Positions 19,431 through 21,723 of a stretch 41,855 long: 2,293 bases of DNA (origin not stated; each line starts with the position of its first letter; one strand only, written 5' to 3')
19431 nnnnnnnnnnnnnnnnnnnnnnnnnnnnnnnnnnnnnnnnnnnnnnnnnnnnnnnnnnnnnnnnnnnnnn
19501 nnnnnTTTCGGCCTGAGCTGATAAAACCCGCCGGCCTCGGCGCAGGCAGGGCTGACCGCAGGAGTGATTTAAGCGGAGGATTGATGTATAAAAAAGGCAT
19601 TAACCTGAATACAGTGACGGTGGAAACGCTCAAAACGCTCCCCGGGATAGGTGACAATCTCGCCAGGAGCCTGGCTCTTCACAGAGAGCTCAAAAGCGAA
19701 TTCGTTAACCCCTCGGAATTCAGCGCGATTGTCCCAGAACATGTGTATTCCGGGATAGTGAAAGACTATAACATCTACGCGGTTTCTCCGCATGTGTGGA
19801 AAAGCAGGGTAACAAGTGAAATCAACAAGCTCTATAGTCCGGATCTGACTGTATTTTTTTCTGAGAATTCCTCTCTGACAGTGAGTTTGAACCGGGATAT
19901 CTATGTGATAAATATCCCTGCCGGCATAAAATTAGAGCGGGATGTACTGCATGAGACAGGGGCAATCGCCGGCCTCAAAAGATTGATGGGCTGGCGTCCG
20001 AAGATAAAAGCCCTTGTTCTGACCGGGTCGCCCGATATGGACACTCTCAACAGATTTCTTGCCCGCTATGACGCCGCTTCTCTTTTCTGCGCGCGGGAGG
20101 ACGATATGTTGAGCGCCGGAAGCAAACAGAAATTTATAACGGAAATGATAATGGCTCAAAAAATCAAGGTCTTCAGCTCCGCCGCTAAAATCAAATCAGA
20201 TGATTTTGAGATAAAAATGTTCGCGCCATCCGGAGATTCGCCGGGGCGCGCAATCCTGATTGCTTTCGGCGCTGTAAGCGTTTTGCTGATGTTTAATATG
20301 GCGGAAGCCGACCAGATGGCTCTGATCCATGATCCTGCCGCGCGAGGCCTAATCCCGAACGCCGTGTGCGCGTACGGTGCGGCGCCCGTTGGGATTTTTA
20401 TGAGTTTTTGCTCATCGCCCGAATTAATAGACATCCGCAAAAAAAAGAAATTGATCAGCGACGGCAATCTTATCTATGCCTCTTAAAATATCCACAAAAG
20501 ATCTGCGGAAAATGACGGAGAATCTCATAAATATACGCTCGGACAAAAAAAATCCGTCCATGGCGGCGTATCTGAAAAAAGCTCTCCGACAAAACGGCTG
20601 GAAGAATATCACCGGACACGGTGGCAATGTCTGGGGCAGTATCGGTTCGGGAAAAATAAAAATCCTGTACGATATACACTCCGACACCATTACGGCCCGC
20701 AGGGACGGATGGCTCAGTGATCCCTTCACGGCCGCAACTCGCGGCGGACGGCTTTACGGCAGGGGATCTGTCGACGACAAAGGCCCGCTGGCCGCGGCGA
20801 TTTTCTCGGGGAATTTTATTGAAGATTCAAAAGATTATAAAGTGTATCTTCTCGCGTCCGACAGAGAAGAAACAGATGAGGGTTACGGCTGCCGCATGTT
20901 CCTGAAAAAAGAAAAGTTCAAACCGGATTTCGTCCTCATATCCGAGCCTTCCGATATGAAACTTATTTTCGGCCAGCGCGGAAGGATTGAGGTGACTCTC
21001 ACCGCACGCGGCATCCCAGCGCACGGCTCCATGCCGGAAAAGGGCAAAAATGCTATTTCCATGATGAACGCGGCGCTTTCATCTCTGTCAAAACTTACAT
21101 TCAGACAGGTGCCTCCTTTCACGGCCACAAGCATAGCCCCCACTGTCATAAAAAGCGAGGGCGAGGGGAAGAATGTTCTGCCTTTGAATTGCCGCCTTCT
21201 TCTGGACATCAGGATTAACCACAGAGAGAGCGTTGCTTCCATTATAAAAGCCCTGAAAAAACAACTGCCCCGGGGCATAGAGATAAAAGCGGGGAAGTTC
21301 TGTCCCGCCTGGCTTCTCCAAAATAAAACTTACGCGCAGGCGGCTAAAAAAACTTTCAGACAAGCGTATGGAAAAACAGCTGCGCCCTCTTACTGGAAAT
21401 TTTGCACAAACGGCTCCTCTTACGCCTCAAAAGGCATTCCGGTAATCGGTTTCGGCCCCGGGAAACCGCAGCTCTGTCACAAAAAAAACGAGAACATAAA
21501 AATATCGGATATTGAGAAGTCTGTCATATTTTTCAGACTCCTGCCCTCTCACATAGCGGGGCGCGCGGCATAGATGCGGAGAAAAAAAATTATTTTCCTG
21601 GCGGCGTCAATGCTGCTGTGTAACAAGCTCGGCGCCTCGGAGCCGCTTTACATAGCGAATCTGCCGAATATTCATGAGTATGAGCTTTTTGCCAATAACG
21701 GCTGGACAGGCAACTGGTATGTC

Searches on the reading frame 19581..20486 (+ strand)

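Call 39: search_protein_families(library=pfam, proteins=[window:19581-20486:+], max_evalue=0.00001)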
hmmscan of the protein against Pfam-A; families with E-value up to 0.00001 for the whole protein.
window:19581-20486:+ (301 aa): 1 family
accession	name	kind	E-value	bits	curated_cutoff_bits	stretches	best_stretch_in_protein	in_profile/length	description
PF12836.13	HHH_3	-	2.1e-08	34.6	27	1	4-48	3-47/65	Helix-hairpin-helix motif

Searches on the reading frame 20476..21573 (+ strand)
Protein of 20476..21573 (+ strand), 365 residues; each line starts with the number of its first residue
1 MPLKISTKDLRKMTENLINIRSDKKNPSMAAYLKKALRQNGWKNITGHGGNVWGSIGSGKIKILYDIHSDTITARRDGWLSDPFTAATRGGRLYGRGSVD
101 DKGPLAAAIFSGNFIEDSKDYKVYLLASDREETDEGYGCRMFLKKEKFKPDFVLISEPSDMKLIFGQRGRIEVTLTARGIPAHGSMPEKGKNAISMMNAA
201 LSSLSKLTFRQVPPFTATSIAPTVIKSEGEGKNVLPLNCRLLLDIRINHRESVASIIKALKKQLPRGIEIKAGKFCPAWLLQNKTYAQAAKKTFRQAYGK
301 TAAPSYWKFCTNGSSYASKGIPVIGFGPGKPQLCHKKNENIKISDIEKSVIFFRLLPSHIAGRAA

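Call 39: search_protein_families(library=pfam, proteins=[window:20476-21573:+], max_evalue=0.00001)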
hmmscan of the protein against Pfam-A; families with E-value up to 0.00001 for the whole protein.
window:20476-21573:+ (365 aa): 2 families
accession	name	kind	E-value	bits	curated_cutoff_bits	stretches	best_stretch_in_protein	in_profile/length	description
PF01546.33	Peptidase_M20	-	8e-23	81.9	24.6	1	67-354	4-201/206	Peptidase family M20/M25/M40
PF07687.19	M20_dimer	-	2.2e-16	60.2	21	1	166-264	2-99/107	Peptidase dimerisation domain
